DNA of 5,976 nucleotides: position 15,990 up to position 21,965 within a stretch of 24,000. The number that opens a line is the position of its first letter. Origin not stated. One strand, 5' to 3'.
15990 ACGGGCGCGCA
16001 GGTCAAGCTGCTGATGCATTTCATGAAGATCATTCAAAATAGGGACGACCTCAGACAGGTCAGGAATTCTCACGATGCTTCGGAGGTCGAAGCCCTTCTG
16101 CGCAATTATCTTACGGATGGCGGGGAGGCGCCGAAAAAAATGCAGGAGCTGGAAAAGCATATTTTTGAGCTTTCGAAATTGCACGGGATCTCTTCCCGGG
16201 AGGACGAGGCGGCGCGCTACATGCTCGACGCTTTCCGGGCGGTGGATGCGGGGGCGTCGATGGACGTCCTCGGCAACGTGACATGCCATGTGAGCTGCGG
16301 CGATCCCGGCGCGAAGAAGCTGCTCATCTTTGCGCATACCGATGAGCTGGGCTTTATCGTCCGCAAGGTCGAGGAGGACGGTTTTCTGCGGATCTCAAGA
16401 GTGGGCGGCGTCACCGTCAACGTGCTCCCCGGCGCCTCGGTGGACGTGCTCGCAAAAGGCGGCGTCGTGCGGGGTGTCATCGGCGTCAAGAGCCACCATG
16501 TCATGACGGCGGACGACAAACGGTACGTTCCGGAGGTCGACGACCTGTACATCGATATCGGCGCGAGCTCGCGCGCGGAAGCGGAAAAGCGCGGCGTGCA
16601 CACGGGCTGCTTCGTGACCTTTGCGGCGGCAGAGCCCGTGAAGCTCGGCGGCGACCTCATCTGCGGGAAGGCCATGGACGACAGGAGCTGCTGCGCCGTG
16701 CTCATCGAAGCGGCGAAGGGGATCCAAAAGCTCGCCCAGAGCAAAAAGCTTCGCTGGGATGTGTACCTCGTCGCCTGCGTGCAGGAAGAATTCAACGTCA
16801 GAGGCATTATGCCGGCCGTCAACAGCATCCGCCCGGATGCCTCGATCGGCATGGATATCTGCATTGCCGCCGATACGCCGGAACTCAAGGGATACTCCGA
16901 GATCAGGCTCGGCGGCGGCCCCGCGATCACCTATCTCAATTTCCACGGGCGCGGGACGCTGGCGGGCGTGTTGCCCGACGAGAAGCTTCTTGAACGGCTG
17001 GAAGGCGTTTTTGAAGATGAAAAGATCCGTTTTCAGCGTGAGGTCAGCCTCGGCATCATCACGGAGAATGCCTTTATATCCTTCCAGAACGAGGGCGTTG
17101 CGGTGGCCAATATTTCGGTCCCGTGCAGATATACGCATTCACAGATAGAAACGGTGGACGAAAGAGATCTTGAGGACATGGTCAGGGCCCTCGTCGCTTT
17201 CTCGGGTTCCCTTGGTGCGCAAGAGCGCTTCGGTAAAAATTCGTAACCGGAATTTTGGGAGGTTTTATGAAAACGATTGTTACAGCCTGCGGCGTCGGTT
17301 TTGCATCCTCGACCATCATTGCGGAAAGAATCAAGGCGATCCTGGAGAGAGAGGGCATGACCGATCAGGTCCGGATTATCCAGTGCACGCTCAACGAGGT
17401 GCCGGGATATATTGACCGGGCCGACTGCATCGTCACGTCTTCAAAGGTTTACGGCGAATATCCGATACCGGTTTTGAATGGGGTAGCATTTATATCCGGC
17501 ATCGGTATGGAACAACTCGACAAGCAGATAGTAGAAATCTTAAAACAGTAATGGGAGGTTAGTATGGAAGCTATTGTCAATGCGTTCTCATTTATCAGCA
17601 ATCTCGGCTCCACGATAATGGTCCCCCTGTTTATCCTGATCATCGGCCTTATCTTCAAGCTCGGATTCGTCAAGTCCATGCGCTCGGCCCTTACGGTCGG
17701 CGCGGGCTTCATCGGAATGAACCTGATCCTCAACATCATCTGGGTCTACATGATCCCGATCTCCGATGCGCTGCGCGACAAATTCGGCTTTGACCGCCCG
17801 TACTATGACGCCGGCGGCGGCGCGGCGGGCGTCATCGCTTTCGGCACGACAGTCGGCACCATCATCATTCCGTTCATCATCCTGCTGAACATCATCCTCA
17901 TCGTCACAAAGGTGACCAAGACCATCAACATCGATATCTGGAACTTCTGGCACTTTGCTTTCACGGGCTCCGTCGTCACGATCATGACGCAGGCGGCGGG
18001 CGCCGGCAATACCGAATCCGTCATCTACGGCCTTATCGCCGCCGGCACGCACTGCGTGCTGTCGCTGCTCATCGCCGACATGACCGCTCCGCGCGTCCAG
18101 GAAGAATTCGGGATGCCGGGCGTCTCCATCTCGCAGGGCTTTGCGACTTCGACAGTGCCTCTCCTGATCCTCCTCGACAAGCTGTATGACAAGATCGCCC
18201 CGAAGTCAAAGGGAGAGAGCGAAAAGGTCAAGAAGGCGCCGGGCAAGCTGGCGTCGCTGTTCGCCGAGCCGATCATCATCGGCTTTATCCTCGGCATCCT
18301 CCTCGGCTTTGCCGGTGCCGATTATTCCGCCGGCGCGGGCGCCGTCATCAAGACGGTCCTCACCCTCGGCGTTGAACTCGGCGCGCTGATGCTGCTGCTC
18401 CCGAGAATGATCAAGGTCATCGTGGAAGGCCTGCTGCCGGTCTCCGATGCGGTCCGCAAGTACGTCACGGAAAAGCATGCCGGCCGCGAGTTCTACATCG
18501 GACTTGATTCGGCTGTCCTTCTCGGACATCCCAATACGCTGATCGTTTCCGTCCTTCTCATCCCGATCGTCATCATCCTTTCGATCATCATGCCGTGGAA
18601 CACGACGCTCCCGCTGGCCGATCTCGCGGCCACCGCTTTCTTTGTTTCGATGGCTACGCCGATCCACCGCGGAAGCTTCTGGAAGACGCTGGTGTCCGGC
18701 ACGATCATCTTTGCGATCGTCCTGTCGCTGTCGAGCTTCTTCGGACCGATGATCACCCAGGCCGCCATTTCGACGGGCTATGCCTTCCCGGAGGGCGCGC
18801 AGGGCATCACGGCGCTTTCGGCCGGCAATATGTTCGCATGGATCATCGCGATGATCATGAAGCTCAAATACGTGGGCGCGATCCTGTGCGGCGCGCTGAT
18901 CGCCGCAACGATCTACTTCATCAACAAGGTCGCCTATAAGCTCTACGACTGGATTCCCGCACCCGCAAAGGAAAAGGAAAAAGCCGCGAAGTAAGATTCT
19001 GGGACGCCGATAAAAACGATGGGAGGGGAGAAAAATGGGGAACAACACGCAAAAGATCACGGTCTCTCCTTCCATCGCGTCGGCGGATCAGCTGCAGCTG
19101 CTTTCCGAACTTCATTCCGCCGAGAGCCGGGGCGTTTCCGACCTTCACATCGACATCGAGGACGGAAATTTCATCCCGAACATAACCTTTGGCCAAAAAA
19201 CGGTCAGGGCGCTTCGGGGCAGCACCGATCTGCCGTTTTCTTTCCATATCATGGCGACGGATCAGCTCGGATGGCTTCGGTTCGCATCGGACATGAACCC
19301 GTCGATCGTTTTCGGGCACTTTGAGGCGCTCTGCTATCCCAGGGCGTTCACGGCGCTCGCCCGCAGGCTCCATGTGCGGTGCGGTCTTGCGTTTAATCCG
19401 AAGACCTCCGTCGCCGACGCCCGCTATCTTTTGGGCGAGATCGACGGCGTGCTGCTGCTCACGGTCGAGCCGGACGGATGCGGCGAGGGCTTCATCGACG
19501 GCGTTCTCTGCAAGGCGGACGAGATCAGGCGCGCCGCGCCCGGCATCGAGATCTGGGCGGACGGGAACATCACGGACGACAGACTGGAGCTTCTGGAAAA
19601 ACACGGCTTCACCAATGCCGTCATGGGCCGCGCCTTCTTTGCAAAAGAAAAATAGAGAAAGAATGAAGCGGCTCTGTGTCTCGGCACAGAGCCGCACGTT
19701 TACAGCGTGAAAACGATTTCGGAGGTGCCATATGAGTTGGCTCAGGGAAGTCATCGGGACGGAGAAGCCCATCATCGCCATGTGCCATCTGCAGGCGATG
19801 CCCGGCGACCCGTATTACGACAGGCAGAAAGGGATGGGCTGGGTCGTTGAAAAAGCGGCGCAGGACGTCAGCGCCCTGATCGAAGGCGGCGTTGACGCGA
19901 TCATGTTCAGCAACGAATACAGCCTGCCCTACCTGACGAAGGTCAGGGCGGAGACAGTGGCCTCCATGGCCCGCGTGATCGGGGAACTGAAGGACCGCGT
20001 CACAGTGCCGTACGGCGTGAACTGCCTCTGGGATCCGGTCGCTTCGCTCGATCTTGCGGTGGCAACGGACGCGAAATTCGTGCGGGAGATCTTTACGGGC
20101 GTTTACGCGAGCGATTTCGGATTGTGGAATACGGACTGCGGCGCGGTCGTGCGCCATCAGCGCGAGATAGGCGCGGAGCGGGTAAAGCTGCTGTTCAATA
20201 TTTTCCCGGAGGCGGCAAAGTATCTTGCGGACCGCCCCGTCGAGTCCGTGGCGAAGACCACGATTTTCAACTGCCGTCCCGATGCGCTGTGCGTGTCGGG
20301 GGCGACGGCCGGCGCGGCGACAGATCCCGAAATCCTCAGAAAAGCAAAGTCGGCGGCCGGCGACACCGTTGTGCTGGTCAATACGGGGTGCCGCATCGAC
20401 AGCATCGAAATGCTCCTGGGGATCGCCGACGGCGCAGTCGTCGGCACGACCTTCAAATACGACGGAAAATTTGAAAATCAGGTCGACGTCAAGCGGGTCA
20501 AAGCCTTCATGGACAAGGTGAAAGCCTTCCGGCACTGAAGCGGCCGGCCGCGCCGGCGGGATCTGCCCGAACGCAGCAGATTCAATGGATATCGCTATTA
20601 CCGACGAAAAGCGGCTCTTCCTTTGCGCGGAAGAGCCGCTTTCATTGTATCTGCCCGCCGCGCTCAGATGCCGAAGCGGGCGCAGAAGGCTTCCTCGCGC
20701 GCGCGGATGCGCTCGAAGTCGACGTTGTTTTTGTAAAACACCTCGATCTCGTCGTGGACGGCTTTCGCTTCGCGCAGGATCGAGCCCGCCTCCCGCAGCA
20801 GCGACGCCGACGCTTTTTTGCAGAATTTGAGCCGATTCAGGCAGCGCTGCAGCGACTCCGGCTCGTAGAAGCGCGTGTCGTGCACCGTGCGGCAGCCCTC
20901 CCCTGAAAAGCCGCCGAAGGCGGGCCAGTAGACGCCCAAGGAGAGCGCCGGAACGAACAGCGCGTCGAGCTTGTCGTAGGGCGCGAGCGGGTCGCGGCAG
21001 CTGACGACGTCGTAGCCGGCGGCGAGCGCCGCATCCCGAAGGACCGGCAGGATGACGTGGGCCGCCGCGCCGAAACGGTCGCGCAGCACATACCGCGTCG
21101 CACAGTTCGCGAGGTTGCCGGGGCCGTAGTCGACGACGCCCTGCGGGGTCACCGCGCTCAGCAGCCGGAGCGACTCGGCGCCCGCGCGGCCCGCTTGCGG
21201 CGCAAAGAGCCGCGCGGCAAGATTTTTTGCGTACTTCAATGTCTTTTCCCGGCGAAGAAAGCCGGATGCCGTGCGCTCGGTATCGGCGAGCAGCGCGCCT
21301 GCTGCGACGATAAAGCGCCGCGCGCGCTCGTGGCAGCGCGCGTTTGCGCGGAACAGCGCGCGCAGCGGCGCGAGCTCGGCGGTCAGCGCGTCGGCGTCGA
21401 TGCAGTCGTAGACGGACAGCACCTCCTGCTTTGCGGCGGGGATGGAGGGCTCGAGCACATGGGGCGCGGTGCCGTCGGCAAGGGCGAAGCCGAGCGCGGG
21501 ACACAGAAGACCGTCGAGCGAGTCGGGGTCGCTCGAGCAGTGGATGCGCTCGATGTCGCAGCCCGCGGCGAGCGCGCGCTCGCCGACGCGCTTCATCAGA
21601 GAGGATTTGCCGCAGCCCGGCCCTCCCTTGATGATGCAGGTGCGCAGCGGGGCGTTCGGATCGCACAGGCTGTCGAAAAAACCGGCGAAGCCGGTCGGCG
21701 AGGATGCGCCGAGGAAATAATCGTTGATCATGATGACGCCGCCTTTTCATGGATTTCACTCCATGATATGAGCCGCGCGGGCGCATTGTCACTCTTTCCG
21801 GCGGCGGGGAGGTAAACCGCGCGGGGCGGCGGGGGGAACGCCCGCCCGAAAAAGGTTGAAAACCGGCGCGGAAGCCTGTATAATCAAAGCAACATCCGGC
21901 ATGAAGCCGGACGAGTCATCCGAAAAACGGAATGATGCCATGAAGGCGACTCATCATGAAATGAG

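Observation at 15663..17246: Physical fusion of a PTS EIIA domain to an apparently active M42 metallopeptidase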

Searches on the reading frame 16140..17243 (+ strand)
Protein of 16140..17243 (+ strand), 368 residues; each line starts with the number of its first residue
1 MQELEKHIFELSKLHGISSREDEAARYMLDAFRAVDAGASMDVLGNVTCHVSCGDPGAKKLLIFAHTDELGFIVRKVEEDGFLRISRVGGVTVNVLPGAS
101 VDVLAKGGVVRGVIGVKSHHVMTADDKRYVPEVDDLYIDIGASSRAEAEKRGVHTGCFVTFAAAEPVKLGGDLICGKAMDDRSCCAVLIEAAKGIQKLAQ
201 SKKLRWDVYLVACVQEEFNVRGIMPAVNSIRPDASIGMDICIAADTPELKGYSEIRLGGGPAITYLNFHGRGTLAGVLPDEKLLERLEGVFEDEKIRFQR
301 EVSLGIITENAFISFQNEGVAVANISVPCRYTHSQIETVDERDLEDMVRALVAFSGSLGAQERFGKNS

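Call 25: find_related_loci(query=A2, collection=genome_contigs, flank=8000)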
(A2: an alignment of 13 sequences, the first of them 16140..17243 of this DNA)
Query A2 (368 aa) in genome_contigs; peptide patterns used: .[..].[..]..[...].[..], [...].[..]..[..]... (x = any residue, [..] = any of these).
357 stretches matched a pattern; 347 encode a relative of the query (tblastn E <= 1e-3); the best 80 are kept; 80 distinct loci.
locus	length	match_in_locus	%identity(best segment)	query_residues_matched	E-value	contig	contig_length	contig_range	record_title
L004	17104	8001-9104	73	1-368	2e-180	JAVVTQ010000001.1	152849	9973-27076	MAG: Oscillospiraceae bacterium isolate CGS10Y2-bin32 NODE_1_length_152849_cov_5.075956, whole genome shotgun sequence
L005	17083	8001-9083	52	4-367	5e-126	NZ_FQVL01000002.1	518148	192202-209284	Seinonella peptonophila strain DSM 44666, whole genome shotgun sequence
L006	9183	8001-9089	50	1-366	8e-122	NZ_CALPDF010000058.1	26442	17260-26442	Neobacillus muris strain DSM 110989 NODE_58_length_26442_cov_185.121449, whole genome shotgun sequence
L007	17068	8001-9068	53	4-366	2e-120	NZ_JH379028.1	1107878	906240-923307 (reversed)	Hungatella hathewayi WAL-18680 supercont1.2, whole genome shotgun sequence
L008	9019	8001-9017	52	4-348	1e-118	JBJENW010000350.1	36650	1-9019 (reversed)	MAG: Lachnospiraceae bacterium isolate PUUB16_bin.009 NODE_779_length_36650_cov_31.439158, whole genome shotgun sequence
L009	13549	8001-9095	48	1-368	7e-118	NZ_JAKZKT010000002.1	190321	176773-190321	Bacillus litorisediminis strain FJAT-47801 Scaffold2, whole genome shotgun sequence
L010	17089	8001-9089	47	1-366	9e-117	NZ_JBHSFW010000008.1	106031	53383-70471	Camelliibacillus cellulosilyticus strain CGMCC 1.16306 spades_K_17_127_8, whole genome shotgun sequence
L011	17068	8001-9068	52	4-366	2e-116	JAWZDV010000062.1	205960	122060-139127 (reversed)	MAG: Bacteroides thetaiotaomicron isolate S_839 X595_NODE_38_length_205960_cov_9.912940, whole genome shotgun sequence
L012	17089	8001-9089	50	1-367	2e-115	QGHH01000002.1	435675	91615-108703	Fredinandcohnia aciditolerans strain YN-1 YN_scaffold2, whole genome shotgun sequence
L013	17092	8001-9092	46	1-367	5e-114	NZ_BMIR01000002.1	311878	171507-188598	Pullulanibacillus camelliae strain CGMCC 1.15371 sequence02, whole genome shotgun sequence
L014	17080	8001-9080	47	4-366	2e-113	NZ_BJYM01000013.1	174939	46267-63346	Oceanobacillus sojae strain NBRC 105379 sequence13, whole genome shotgun sequence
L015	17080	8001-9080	46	4-366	2e-112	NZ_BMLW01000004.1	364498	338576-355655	Oceanobacillus neutriphilus strain CGMCC 1.7693 sequence04, whole genome shotgun sequence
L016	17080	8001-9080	47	4-366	2e-111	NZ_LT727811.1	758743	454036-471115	Oceanobacillus sojae strain SK-2, whole genome shotgun sequence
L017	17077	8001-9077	45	1-366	1e-107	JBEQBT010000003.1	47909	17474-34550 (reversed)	MAG: Clostridiaceae bacterium isolate 05_S201.concoct.079 NODE_227_length_47949_cov_2.227719:0-47949, whole genome shotg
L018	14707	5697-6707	44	11-354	1e-102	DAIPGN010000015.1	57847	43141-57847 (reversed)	MAG TPA_asm: Thermoanaerobacterales bacterium isolate CTOTU40127 NODE_481_length_57847_cov_7.038223, whole genome shotgu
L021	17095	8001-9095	43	1-368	3e-101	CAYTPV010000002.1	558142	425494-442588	MAG TPA_asm: uncultured Oscillospiraceae bacterium isolate binchicken_co104_142 genome assembly, contig: NODE_6_length_5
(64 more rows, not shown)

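Call 41: search_protein_families(library=pfam, proteins=[L021:1951-4302:+, L021:4427-5092:-, L021:5610-7148:+, L021:7149-7982:+, L021:7998-9101:+, L021:9239-9616:+, L021:9777-10700:+, L021:10752-12431:+, L021:12431-13558:+, L021:13720-15288:+], max_evalue=0.0001)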
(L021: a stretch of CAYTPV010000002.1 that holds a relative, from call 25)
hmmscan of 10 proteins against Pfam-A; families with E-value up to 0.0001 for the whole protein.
L021:1951-4302:+ (783 aa): 3 families
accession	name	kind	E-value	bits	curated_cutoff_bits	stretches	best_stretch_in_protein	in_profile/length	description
PF00488.27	MutS_V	-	8.5e-35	120.9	30.2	1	327-509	1-185/188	MutS domain V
PF01713.27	Smr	-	4e-27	94.6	25.7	1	708-783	1-77/77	Smr domain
PF20297.4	MSSS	-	5.2e-12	45.7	26.8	1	638-679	1-42/42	MutS2 and Smr-associated SH3 domain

L021:4427-5092:- (221 aa): 2 families
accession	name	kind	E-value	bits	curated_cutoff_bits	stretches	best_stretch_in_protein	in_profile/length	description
PF13472.12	Lipase_GDSL_2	-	2.6e-15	57.8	32.9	1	7-205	1-177/178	GDSL-like Lipase/Acylhydrolase family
PF00657.28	Lipase_GDSL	-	9.7e-09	36.1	23.6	1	5-211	1-208/208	GDSL-like Lipase/Acylhydrolase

L021:5610-7148:+ (512 aa): 2 families
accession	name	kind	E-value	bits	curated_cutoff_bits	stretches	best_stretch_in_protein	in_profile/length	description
PF02782.22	FGGY_C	-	2.6e-40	138.8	27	1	263-454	4-198/198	FGGY family of carbohydrate kinases, C-terminal domain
PF00370.27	FGGY_N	-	7.4e-38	131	28.8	1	5-251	1-245/245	FGGY family of carbohydrate kinases, N-terminal domain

L021:7149-7982:+ (277 aa): 1 family
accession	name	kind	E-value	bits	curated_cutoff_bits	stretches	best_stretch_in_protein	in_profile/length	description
PF01261.30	AP_endonuc_2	-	5e-33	115.3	31.1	1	24-272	3-247/249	Xylose isomerase-like TIM barrel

L021:7998-9101:+ (367 aa): 1 family
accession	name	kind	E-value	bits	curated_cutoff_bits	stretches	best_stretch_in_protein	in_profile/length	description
PF05343.19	Peptidase_M42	-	3.3e-77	259.9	23.2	1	46-347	1-291/292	M42 glutamyl aminopeptidase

L021:9239-9616:+ (125 aa): 0 families

L021:9777-10700:+ (307 aa): 1 family
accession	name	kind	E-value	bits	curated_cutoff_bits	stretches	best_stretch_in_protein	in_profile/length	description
PF03437.21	BtpA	-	5.3e-87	291.9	30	1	47-301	1-253/254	BtpA family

L021:10752-12431:+ (559 aa): 2 families
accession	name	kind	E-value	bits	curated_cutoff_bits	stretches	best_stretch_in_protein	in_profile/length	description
PF02782.22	FGGY_C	-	2e-42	145.6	27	1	294-491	3-198/198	FGGY family of carbohydrate kinases, C-terminal domain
PF00370.27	FGGY_N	-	7.5e-16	58.9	28.8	1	7-281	1-243/245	FGGY family of carbohydrate kinases, N-terminal domain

L021:12431-13558:+ (375 aa): 1 family
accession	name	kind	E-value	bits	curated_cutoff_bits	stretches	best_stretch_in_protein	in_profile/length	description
PF13407.12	Peripla_BP_4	-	5.1e-62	210.2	35.1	1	78-335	1-258/258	Periplasmic binding protein domain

L021:13720-15288:+ (522 aa): 1 family
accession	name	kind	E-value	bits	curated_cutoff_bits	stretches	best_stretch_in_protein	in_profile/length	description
PF00005.33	ABC_tran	-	2.7e-54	183.9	25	2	47-197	1-137/137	ABC transporter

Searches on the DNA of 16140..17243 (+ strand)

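Call 43: search_dna_similar(query=L047:8001-9059:+, collection=ecoli_genomes, mode=near, max_rows=3)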
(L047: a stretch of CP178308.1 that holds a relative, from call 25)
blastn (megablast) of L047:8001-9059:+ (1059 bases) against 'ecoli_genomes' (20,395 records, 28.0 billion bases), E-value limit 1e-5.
Records with a match: 1662; places in all: 1669; records where one place covers at least 80% of the query: 1649.
Genomes with a match: 1662 of 5426; with a place that covers at least 80% of the query: 1649. Places per genome that has any: lowest 1, median 1, highest 2. On chromosomes: 1669 places; on plasmids: 0.
Best place of each record, by identity: >=99% 1650; 95-99% 12.
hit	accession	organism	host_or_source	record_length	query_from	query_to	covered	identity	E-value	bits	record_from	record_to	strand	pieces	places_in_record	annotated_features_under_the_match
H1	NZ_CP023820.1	Escherichia coli strain 7/2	Homo sapiens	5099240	1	1059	100%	100.0%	0e+0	1956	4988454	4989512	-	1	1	sgcX: M42 family metallopeptidase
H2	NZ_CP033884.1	Escherichia coli strain 50579417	Homo sapiens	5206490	1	1059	100%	100.0%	0e+0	1956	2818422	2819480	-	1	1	sgcX: M42 family metallopeptidase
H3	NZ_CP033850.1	Escherichia coli strain FDAARGOS_497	Homo sapiens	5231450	1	1059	100%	100.0%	0e+0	1956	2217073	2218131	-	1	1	sgcX: M42 family metallopeptidase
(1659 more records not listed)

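Call 44: get_annotated_region(hit=H1, flank=6500)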
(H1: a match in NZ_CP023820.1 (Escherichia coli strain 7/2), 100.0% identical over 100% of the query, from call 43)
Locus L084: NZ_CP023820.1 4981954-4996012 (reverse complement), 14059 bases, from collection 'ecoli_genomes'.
description: Escherichia coli strain 7/2 chromosome, complete genome
organism: Escherichia coli strain 7/2 (NCBI taxid 562)
replicon: chromosome; assembly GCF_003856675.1
host: Homo sapiens; source: feces; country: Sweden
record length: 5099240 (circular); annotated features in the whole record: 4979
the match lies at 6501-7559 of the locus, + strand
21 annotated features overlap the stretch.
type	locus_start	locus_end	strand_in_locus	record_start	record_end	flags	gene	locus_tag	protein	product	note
CDS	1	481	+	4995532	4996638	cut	nanM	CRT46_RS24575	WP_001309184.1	N-acetylneuraminate epimerase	-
CDS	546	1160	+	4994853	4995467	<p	-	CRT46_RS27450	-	sialate O-acetylesterase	incomplete; partial in the middle of a contig; missing C-terminus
CDS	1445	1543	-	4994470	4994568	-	-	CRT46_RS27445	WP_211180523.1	protein YthB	-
CDS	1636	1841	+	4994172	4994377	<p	-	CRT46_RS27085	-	phosphorothioated DNA-binding restriction endonuclease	frameshifted; incomplete; partial in the middle of a contig; missing C-terminus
CDS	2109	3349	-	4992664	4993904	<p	yjhR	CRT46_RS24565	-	helicase YjhR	frameshifted; incomplete; partial in the middle of a contig; missing N-terminus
CDS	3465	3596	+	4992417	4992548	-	-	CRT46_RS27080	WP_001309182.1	hypothetical protein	-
CDS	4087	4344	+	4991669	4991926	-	topAI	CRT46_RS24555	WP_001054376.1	YjhX family toxin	-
CDS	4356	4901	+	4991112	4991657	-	yjhQ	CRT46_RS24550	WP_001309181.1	GNAT family N-acetyltransferase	-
CDS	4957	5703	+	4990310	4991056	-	yjhP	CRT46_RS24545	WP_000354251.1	SAM-dependent methyltransferase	-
CDS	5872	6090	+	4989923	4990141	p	-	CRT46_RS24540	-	hypothetical protein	internal stop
CDS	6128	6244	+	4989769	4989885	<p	-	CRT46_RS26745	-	VOC family protein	internal stop; incomplete; partial in the middle of a contig; missing C-terminus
CDS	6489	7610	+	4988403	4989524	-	sgcX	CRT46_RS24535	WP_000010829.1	M42 family metallopeptidase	-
CDS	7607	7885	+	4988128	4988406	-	sgcB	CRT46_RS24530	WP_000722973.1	PTS sugar transporter subunit IIB SgcB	-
CDS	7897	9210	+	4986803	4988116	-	sgcC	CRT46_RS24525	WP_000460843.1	PTS sugar transporter subunit IIC SgcC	-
CDS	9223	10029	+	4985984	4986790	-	sgcQ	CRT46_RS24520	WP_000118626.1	BtpA family protein SgcQ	-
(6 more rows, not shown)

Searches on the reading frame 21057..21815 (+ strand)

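Call 53: search_protein_families(library=pfam, proteins=[window:21057-21815:+], max_evalue=0.1)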
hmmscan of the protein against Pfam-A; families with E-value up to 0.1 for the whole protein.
window:21057-21815:+ (252 aa): 2 families
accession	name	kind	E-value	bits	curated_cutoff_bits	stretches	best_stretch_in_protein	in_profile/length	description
PF25517.1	DSRM_RDM1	-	0.0015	19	26.5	1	46-105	41-99/109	RDM1 DSRM domain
PF21982.2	RecX_HTH1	-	0.088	13.3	26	0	160-186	4-30/40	RecX, first three-helix domain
